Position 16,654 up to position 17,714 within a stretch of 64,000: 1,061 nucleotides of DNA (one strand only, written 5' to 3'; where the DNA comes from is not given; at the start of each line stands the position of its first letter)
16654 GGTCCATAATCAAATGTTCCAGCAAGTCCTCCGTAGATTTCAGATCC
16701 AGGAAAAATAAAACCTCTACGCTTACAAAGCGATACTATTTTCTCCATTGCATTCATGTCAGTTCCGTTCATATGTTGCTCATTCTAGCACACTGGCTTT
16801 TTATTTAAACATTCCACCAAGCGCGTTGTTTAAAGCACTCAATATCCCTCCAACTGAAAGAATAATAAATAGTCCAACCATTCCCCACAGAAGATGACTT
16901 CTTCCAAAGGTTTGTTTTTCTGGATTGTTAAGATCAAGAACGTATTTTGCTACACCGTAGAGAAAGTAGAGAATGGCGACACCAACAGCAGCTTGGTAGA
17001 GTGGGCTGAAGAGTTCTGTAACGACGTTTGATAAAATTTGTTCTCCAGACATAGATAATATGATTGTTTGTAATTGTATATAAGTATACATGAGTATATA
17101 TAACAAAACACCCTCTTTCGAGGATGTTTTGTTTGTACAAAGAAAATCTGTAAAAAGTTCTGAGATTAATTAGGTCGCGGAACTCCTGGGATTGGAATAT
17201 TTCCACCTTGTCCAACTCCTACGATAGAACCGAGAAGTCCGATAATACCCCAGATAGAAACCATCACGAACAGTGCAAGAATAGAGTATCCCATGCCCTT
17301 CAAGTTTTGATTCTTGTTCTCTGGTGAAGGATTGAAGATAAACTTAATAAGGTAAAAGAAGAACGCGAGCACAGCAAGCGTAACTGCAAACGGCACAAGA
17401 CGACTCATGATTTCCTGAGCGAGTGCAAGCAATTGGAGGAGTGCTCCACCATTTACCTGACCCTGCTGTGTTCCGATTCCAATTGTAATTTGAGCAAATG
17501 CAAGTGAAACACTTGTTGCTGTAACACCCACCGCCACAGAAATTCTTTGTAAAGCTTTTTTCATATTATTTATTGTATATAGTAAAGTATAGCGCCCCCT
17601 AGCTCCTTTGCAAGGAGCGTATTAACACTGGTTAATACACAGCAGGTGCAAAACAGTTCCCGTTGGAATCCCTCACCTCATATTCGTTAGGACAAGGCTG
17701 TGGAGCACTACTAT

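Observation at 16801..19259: Tandem array of four paralogous TrbC/VirB2-like small membrane proteins; a soluble VirD4/TraD-like ATPase is encoded 35 kb away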

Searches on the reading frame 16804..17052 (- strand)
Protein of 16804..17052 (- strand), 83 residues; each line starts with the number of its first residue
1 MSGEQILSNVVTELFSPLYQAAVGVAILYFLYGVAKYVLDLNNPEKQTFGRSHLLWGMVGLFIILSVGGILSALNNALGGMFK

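Call 3: search_protein_families(library=pfam, proteins=[window:16804-17052:-], max_evalue=1)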
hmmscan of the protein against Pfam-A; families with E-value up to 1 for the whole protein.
seq(83 aa): 1 family
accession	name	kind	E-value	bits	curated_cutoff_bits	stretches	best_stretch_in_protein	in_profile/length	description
PF18895.5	T4SS_pilin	-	2e-07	31.4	26.6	1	10-74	8-71/71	Type IV secretion system pilin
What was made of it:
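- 16801..17052 (-): p1: an 83-aa PF18895 pilin-like hairpin without a signal peptide. It is the last gene of the array. PF18895 scores 31.4 bits, E = 2e-7 (call 3).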

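Call 23: search_solved_structures(query=A1, max_evalue=10, show_alignments=3)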
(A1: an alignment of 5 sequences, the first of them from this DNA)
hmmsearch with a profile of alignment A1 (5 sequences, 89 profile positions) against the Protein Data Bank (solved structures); distinct sequences matched with E-value up to 10: 3.
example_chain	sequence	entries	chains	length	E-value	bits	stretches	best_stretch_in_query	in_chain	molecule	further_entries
6ynw_P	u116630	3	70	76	0.24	15.1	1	44-77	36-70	subunit c | ATP synthase F0 subunit 9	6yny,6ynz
9f5x_2B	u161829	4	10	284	0.71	13.6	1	16-73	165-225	Cytochrome c oxidase polypeptide II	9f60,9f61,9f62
3jc8_Ca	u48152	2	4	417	2.1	12.1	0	45-79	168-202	Type 4 fimbrial assembly protein PilC | PilC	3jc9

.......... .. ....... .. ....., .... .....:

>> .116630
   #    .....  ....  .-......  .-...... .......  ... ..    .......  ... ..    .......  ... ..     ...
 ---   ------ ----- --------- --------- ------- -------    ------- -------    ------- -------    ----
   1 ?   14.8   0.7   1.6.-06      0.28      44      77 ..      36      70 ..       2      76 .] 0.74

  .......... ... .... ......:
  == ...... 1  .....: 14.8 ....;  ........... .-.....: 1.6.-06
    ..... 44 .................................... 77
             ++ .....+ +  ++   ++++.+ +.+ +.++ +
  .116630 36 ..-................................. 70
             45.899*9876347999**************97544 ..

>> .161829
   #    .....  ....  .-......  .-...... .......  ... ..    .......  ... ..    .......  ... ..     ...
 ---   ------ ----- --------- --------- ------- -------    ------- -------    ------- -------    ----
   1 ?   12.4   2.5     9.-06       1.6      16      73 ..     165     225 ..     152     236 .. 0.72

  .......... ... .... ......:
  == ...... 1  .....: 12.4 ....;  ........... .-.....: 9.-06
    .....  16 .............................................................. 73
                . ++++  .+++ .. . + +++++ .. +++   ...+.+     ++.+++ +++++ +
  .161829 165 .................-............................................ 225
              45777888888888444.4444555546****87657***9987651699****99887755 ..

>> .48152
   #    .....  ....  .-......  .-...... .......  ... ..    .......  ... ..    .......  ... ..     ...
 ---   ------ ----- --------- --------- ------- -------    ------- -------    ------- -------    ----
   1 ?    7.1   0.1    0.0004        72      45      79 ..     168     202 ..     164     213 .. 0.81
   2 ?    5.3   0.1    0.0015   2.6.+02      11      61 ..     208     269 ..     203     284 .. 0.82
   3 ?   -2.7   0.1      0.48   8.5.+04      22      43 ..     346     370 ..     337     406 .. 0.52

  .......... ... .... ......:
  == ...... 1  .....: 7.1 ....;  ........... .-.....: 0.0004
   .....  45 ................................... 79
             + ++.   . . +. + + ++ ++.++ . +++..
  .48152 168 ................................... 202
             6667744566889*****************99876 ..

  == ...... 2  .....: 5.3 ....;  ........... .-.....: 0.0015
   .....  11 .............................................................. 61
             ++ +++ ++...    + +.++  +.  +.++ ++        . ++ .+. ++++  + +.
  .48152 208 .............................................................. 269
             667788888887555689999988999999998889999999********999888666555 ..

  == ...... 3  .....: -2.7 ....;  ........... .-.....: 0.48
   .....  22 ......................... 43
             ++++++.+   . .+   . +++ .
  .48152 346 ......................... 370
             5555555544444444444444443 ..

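Call 25: search_protein_representatives(alignment_id=A1)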
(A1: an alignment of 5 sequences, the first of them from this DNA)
Query: 5 sequences, 89 profile positions. Proteins with E-value up to 0.001 (for the whole library): 8859; up to 1e-10: 1065; up to 1e-30: 5. The best 150 are listed.
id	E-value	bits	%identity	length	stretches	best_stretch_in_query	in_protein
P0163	2.0e-43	162.8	-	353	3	21-86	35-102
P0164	1.1e-33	131.6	-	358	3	9-84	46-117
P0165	6.8e-32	125.8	-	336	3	10-86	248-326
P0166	2.8e-31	123.9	-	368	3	20-86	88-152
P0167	3.7e-31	123.5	-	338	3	14-87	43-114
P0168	2.7e-30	120.7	-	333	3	7-86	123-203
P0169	1.1e-29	118.8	-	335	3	15-86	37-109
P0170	9.5e-28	112.6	-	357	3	5-83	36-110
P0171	1.6e-27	111.8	-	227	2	22-86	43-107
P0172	3.1e-26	107.7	-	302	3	18-87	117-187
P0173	9.4e-26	106.2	-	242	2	19-82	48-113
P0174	1.5e-25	105.5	-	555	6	19-80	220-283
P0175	4.1e-25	104.1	-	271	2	16-83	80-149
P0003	6.6e-25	103.5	-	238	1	1-89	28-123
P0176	8.1e-25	103.2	-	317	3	10-86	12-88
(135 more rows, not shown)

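Call 27: search_protein_families(library=ncbifam, proteins=[window:16804-17052:-], max_evalue=0.1)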
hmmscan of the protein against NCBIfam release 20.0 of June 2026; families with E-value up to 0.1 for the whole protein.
seq(83 aa): 2 families
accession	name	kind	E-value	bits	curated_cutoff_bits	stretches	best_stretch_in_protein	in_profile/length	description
NF045849.1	ICE_MMCAP2_0565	equivalog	0.00036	20.2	40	1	8-74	10-76/80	Mbov_0395 family pilin-like conjugal transfer protein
NF009523.0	PRK12884.1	equivalog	0.027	13.7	269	1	11-68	220-276/279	prenyltransferase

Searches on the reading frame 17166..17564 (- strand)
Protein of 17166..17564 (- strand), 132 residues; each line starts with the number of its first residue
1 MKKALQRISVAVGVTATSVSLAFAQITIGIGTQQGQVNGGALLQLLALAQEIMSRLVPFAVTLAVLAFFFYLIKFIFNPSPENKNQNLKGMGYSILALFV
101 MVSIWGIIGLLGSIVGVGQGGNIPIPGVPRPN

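Call 3: search_protein_families(library=pfam, proteins=[window:17169-17564:-], max_evalue=1)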
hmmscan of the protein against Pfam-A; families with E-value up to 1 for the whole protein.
seq(132 aa): 4 families
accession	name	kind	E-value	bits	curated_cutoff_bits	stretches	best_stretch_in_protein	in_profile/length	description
PF18895.5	T4SS_pilin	-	4.9e-05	23.8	26.6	1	60-111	20-71/71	Type IV secretion system pilin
PF00520.37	Ion_trans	-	0.0024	17.5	25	1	45-108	118-191/241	Ion transport protein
PF01036.24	Bac_rhodopsin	-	0.039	13.8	24.6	1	30-110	105-181/224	Bacteriorhodopsin-like protein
PF00285.26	Citrate_synt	-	0.34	10.3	27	1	11-54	188-231/357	Citrate synthase, C-terminal domain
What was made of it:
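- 17166..17564 (-): p2: a 132-aa pilin-like protein with a signal peptide (…SLAFA|Q), an amphipathic helix, two TM helices and a short Pro/Gly-rich C-terminus. PF18895 scores 23.8 bits, E = 4.9e-5, below the gathering score (call 3).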

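Call 27: search_protein_families(library=ncbifam, proteins=[window:17166-17564:-], max_evalue=0.1)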
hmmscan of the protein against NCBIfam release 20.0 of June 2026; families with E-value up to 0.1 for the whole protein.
window:17166-17564:- (132 aa): 2 families
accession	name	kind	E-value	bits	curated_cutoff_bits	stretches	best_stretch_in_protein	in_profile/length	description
NF045849.1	ICE_MMCAP2_0565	equivalog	0.00032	20.3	40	1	58-113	19-78/80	Mbov_0395 family pilin-like conjugal transfer protein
NF045890.1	conj_pls20_p028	equivalog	0.021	13.7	150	1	50-100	59-108/377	pLS20_p028 family conjugation system transmembrane protein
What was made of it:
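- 17166..17564 (-): NF045849 gives E = 3e-4 (call 27).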

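Call 58: search_solved_structures(query=A4, max_evalue=10)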
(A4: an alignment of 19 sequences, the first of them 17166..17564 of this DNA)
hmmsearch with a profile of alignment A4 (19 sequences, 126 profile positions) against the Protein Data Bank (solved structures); distinct sequences matched with E-value up to 10: 5.
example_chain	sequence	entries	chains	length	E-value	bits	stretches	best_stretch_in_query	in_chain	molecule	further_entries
8yq5_E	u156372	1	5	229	0.72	12.9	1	35-106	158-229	de novo designed ion channel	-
9hmf_O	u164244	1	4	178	0.85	12.7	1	74-115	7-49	Flagellar protein FliL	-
8hfs_B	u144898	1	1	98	1.3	12.1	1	6-89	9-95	Lactococcin-A immunity protein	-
7coy_aI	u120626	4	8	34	1.3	12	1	39-66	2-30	Photosystem I protein Psa27 | Psa27 protein | Photosystem I protein PsaI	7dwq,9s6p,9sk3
8yq6_E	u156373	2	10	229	4.5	10.4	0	34-106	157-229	de novo designed ion channel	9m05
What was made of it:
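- On TrbC/VirB2 pilin (Pfam PF04956): PDB profile searches return no VirB2 or TraA (calls 23, 58).
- Weak PDB profile hits go to ATP synthase subunit c and an immunity protein (calls 23, 58).
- Tried and rejected: PDB sequence-profile searches with A1 and A4 returned only chance-level hits, namely ATP synthase subunit c, FliL and an immunity protein (calls 23, 58).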

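Call 61: find_related_loci(query=A5, collection=metagenome_contigs, flank=10000)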
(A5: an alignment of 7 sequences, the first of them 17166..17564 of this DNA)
Query A5 (132 aa) in metagenome_contigs; peptide patterns used: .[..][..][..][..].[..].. (x = any residue, [..] = any of these).
600 stretches matched a pattern (row limit reached: there are more); 533 encode a relative of the query (tblastn E <= 1e-3); the best 80 are kept; 80 distinct loci.
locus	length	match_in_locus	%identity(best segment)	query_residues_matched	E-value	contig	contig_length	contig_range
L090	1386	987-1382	60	1-132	5e-38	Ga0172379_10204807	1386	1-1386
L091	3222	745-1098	57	1-128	1e-36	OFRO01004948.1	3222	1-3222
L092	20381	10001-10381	51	3-128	6e-34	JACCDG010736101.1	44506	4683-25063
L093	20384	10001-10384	49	3-128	2e-35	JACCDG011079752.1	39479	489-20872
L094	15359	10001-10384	55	1-124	1e-26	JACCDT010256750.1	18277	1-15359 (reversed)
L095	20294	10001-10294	49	36-130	2e-24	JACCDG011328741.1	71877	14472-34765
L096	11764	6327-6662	45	15-128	3e-21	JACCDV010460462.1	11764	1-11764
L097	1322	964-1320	42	1-127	2e-20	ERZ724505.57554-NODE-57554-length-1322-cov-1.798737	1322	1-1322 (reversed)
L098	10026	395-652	47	45-129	1e-19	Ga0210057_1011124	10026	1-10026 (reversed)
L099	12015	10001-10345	45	34-130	2e-18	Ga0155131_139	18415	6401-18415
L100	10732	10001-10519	50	45-129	2e-18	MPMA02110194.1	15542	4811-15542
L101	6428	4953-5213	44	36-122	3e-18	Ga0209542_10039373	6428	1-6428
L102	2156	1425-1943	49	45-129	4e-18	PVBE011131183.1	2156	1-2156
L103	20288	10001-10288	42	37-131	7e-18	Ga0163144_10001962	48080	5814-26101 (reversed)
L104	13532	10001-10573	42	38-130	2e-17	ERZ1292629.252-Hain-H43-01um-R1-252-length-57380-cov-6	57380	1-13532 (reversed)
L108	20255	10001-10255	40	45-129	1e-16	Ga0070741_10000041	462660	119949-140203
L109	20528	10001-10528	43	44-130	2e-16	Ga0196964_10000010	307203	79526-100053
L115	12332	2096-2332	43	50-128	4e-16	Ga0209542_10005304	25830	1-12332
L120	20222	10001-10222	47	57-129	5e-16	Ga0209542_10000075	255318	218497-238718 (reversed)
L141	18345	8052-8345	41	20-129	6e-15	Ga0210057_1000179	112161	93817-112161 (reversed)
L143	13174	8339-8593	40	46-130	9e-15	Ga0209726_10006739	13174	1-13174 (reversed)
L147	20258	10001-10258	42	42-129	1e-14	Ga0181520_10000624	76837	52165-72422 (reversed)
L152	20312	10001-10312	35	27-130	1e-14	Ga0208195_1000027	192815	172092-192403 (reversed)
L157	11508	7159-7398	44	51-128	3e-14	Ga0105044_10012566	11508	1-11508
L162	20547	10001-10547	31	30-130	6e-14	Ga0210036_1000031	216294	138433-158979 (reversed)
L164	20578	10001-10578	36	46-130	8e-14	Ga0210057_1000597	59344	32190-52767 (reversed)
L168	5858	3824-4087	37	40-130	1e-13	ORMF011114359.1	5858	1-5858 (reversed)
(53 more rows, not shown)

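Call 68: search_protein_families(library=pfam, proteins=[L143:10675-12603:-, L103:18751-20037:+, L108:11694-12884:-, L162:576-1274:+, L164:16585-16944:-, L109:18160-19035:+, L108:175-900:-, L120:6233-6916:-, L092:5710-7572:+, L152:7034-8074:+], max_evalue=0.001)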
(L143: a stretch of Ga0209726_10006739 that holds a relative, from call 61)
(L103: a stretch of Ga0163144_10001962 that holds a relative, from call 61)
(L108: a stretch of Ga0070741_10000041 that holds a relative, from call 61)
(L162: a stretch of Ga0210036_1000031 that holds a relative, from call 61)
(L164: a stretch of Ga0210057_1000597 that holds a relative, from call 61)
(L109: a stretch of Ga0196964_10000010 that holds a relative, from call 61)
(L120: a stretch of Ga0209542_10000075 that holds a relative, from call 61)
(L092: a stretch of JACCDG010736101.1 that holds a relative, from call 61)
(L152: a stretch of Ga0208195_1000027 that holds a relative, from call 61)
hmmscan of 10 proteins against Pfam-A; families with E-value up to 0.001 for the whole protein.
L143:10675-12603:- (642 aa): 10 families
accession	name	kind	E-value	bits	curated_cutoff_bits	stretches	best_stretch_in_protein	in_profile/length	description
PF00009.33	GTP_EFTU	-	2.4e-36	125.5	26.5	1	144-311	5-183/188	Elongation factor Tu GTP binding domain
PF11987.13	IF-2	-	2.4e-23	82.7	27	1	439-535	22-116/117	Translation-initiation factor 2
PF22042.2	EF-G_D2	-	4.6e-17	62.3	27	1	326-403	1-81/84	Elongation factor G domain 2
PF01926.29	MMR_HSR1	-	1.9e-10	41.3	21.9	1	145-261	2-113/113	50S ribosome-binding GTPase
PF03193.22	RsgA_GTPase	-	3.6e-05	24.1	30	0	224-308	23-102/174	RsgA GTPase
PF08477.19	Roc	-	8.4e-05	23.2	27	1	145-263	2-119/119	Ras of Complex, Roc, domain of DAPkinase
PF14578.12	GTP_EFTU_D4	-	0.0001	22.6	23.8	1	553-634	3-85/86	Elongation factor Tu domain 4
PF02421.24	FeoB_N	-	0.0001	22.3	27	1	145-308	3-154/156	Ferrous iron transport protein B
PF00350.29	Dynamin_N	-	0.00013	22.5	27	0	145-179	1-35/168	Dynamin family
PF00071.28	Ras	-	0.00041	20.4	21.6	0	145-310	2-156/162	Ras family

L103:18751-20037:+ (428 aa): 2 families
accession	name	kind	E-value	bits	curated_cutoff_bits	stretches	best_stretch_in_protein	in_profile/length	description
PF00266.25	Aminotran_5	-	4.6e-62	210.6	21.5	1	26-415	1-371/371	Aminotransferase class-V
PF01212.27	Beta_elim_lyase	-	0.00026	20.8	27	1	84-214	47-173/288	Beta-eliminating lyase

L108:11694-12884:- (396 aa): 0 families

L162:576-1274:+ (232 aa): 1 family
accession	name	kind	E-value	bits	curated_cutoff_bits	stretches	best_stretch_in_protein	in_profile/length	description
PF01195.25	Pept_tRNA_hydro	-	3.9e-47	160.9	27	1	33-232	2-183/183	Peptidyl-tRNA hydrolase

L164:16585-16944:- (119 aa): 1 family
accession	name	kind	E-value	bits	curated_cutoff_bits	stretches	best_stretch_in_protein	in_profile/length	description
PF02033.23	RBFA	-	3e-14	53.6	34.7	1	14-116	1-104/105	Ribosome-binding factor A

L109:18160-19035:+ (291 aa): 1 family
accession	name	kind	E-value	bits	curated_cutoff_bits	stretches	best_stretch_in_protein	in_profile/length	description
PF13365.12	Trypsin_2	-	2.3e-12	48.3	27.6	1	128-264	1-144/144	Trypsin-like peptidase domain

L108:175-900:- (241 aa): 1 family
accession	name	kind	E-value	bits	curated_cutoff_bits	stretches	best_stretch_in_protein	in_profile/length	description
PF10502.14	Peptidase_S26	-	2.7e-42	145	22.9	1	55-222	2-167/168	Signal peptidase, peptidase S26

L120:6233-6916:- (227 aa): 1 family
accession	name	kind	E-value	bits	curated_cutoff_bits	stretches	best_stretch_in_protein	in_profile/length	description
PF01797.21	Y1_Tnp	-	7.7e-08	32.9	23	1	75-154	35-119/121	Transposase IS200 like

L092:5710-7572:+ (620 aa): 0 families

L152:7034-8074:+ (346 aa): 3 families
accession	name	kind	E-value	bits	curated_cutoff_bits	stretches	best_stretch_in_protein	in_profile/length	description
PF01471.23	PG_binding_1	-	2.6e-30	104.8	23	2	198-249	5-56/57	Putative peptidoglycan binding domain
PF09374.15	PG_binding_3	-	4.6e-08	33.6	24.6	0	200-234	5-40/76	Predicted Peptidoglycan domain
PF18895.5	T4SS_pilin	-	2.7e-06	27.8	26.6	1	52-116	10-71/71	Type IV secretion system pilin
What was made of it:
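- An array member in L152 carries two PG_binding_1 domains (call 68).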

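Call 85: search_protein_families(library=ncbifam, alignment_id=A4, max_evalue=0.01)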
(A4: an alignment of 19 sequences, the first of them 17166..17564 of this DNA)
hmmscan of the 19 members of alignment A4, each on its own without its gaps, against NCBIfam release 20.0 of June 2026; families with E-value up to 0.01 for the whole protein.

A. member 1, window:17166-17564:- (132 aa): 1 family
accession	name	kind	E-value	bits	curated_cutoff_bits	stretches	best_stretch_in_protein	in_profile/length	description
NF045849.1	ICE_MMCAP2_0565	equivalog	0.00032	20.3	40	1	58-113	19-78/80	Mbov_0395 family pilin-like conjugal transfer protein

B. families by the number of members that match (of 19 scanned): 7 families
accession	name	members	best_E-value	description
NF045849.1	ICE_MMCAP2_0565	16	2.9e-10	Mbov_0395 family pilin-like conjugal transfer protein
NF045890.1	conj_pls20_p028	1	0.0011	pLS20_p028 family conjugation system transmembrane protein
NF011596.0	PRK15021.1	1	0.0034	microcin C ABC transporter permease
TIGR02900.1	spore_V_B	1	0.0045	stage V sporulation protein B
NF045848.1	MMCAP2_0566_fam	1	0.006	MMCAP2_0566 family conjugal transfer protein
TIGR04286.1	MSEP-CTERM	1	0.0071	MSEP-CTERM sorting domain-containing protein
NF045937.1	MSC_0624_12TM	1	0.0089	MSC_0624 family F1-like ATPase-associated membrane protein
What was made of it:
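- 16 of 19 relatives also hit NCBIfam NF045849, the Mycoplasma ICE 'pilin-like conjugal transfer protein', best E = 2.9e-10 (call 85). There is sequence similarity to a conjugation-associated pilin-like family of Mycoplasma ICEs (call 85).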

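Call 86: search_protein_families(library=pfam, alignment_id=A4, max_evalue=0.01)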
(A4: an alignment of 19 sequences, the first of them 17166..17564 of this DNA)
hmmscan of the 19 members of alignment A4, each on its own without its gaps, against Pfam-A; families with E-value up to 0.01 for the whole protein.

A. member 1, window:17166-17564:- (132 aa): 2 families
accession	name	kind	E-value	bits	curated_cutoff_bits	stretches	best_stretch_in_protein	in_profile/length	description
PF18895.5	T4SS_pilin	-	4.9e-05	23.8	26.6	1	60-111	20-71/71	Type IV secretion system pilin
PF00520.37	Ion_trans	-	0.0024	17.5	25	1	45-108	118-191/241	Ion transport protein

B. families by the number of members that match (of 19 scanned): 11 families
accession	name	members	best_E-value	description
PF18895.5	T4SS_pilin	19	1.4e-14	Type IV secretion system pilin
PF00520.37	Ion_trans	3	0.00078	Ion transport protein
PF12725.13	DUF3810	3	0.0011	Protein of unknown function (DUF3810)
PF13572.11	DUF4134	2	0.006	Domain of unknown function (DUF4134)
PF10326.15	7TM_GPCR_Str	1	0.0025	Serpentine type 7TM GPCR chemoreceptor Str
PF03597.20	FixS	1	0.0026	Cytochrome oxidase maturation protein cbb3-type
PF06195.18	DUF996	1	0.0028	Protein of unknown function (DUF996)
PF23396.1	DUF7103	1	0.0049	Family of unknown function (DUF7103)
PF04956.18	TrbC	1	0.0051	TrbC/VIRB2 pilin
PF04893.22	Yip1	1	0.0073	Yip1 domain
PF12911.12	OppC_N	1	0.01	N-terminal TM domain of oligopeptide transport permease C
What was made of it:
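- On Pfam PF18895 T4SS_pilin: 19 of 19 aligned relatives hit the family, best E = 1.4e-14 (call 86).
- On TrbC/VirB2 pilin (Pfam PF04956): None of the four proteins hits PF04956 at E<=1 (call 3), and 1 of 19 relatives does at E = 0.005 (call 86).
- PF18895 hits all four genes (call 3) and 19 of 19 relatives, best E = 1.4e-14 (call 86). PF18895 and NF045849 hits are consistent across 19 and 16 of 19 relatives (calls 85, 86).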

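Call 99: search_protein_families(library=pfam, proteins=[L115:2815-3864:-, L120:10605-11750:-, L147:10647-11627:-, L157:7877-9658:-, L168:4410-5192:-, L141:12870-13976:+, L095:16727-18019:+, L092:15810-16577:-, L108:11694-12884:-], max_evalue=0.01)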
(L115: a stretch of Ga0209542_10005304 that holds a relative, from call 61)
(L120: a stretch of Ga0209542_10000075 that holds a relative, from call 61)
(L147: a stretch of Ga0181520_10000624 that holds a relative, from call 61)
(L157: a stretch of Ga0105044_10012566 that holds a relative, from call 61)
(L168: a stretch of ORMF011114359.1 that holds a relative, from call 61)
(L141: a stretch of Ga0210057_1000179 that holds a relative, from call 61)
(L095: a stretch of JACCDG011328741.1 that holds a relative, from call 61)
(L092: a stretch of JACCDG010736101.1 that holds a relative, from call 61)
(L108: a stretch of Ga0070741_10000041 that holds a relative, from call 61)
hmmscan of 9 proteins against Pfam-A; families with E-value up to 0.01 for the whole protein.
L115:2815-3864:- (349 aa): 0 families

L120:10605-11750:- (381 aa): 0 families

L147:10647-11627:- (326 aa): 0 families

L157:7877-9658:- (593 aa): 0 families

L168:4410-5192:- (260 aa): 1 family
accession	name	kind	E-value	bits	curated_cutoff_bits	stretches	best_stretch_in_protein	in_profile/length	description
PF03601.19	Cons_hypoth698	-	0.0068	15.8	24.5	0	49-156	62-167/304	Conserved hypothetical protein 698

L141:12870-13976:+ (368 aa): 3 families
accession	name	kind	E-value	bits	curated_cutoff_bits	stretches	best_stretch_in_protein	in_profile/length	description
PF02163.28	Peptidase_M50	-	3.3e-56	190.5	27.2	1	6-355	2-221/221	Peptidase family M50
PF13180.12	PDZ_2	-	0.00016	22.3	27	1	130-207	7-76/80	PDZ domain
PF00595.29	PDZ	-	0.001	19.8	23.2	1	134-197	24-79/81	PDZ domain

L095:16727-18019:+ (430 aa): 2 families
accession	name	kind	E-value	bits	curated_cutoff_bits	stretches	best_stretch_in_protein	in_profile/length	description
PF03023.19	MurJ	-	2.1e-43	149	27.4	1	31-425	5-403/451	Lipid II flippase MurJ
PF01554.23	MatE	-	2.2e-09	37.7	24.9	1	234-389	4-158/161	MatE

L092:15810-16577:- (255 aa): 3 families
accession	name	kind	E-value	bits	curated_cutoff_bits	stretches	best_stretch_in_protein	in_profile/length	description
PF12679.13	ABC2_membrane_2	-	3.1e-09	36.9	27.2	1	6-254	2-282/283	ABC-2 family transporter protein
PF12730.13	ABC2_membrane_4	-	3.5e-06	27.6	27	1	20-175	19-167/179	ABC-2 family transporter protein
PF13346.12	ABC2_membrane_5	-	0.0046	17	25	1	17-176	5-158/205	ABC-2 family transporter protein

L108:11694-12884:- (396 aa): 0 families
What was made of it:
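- Tried and rejected: They had no Pfam hit (call 99).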
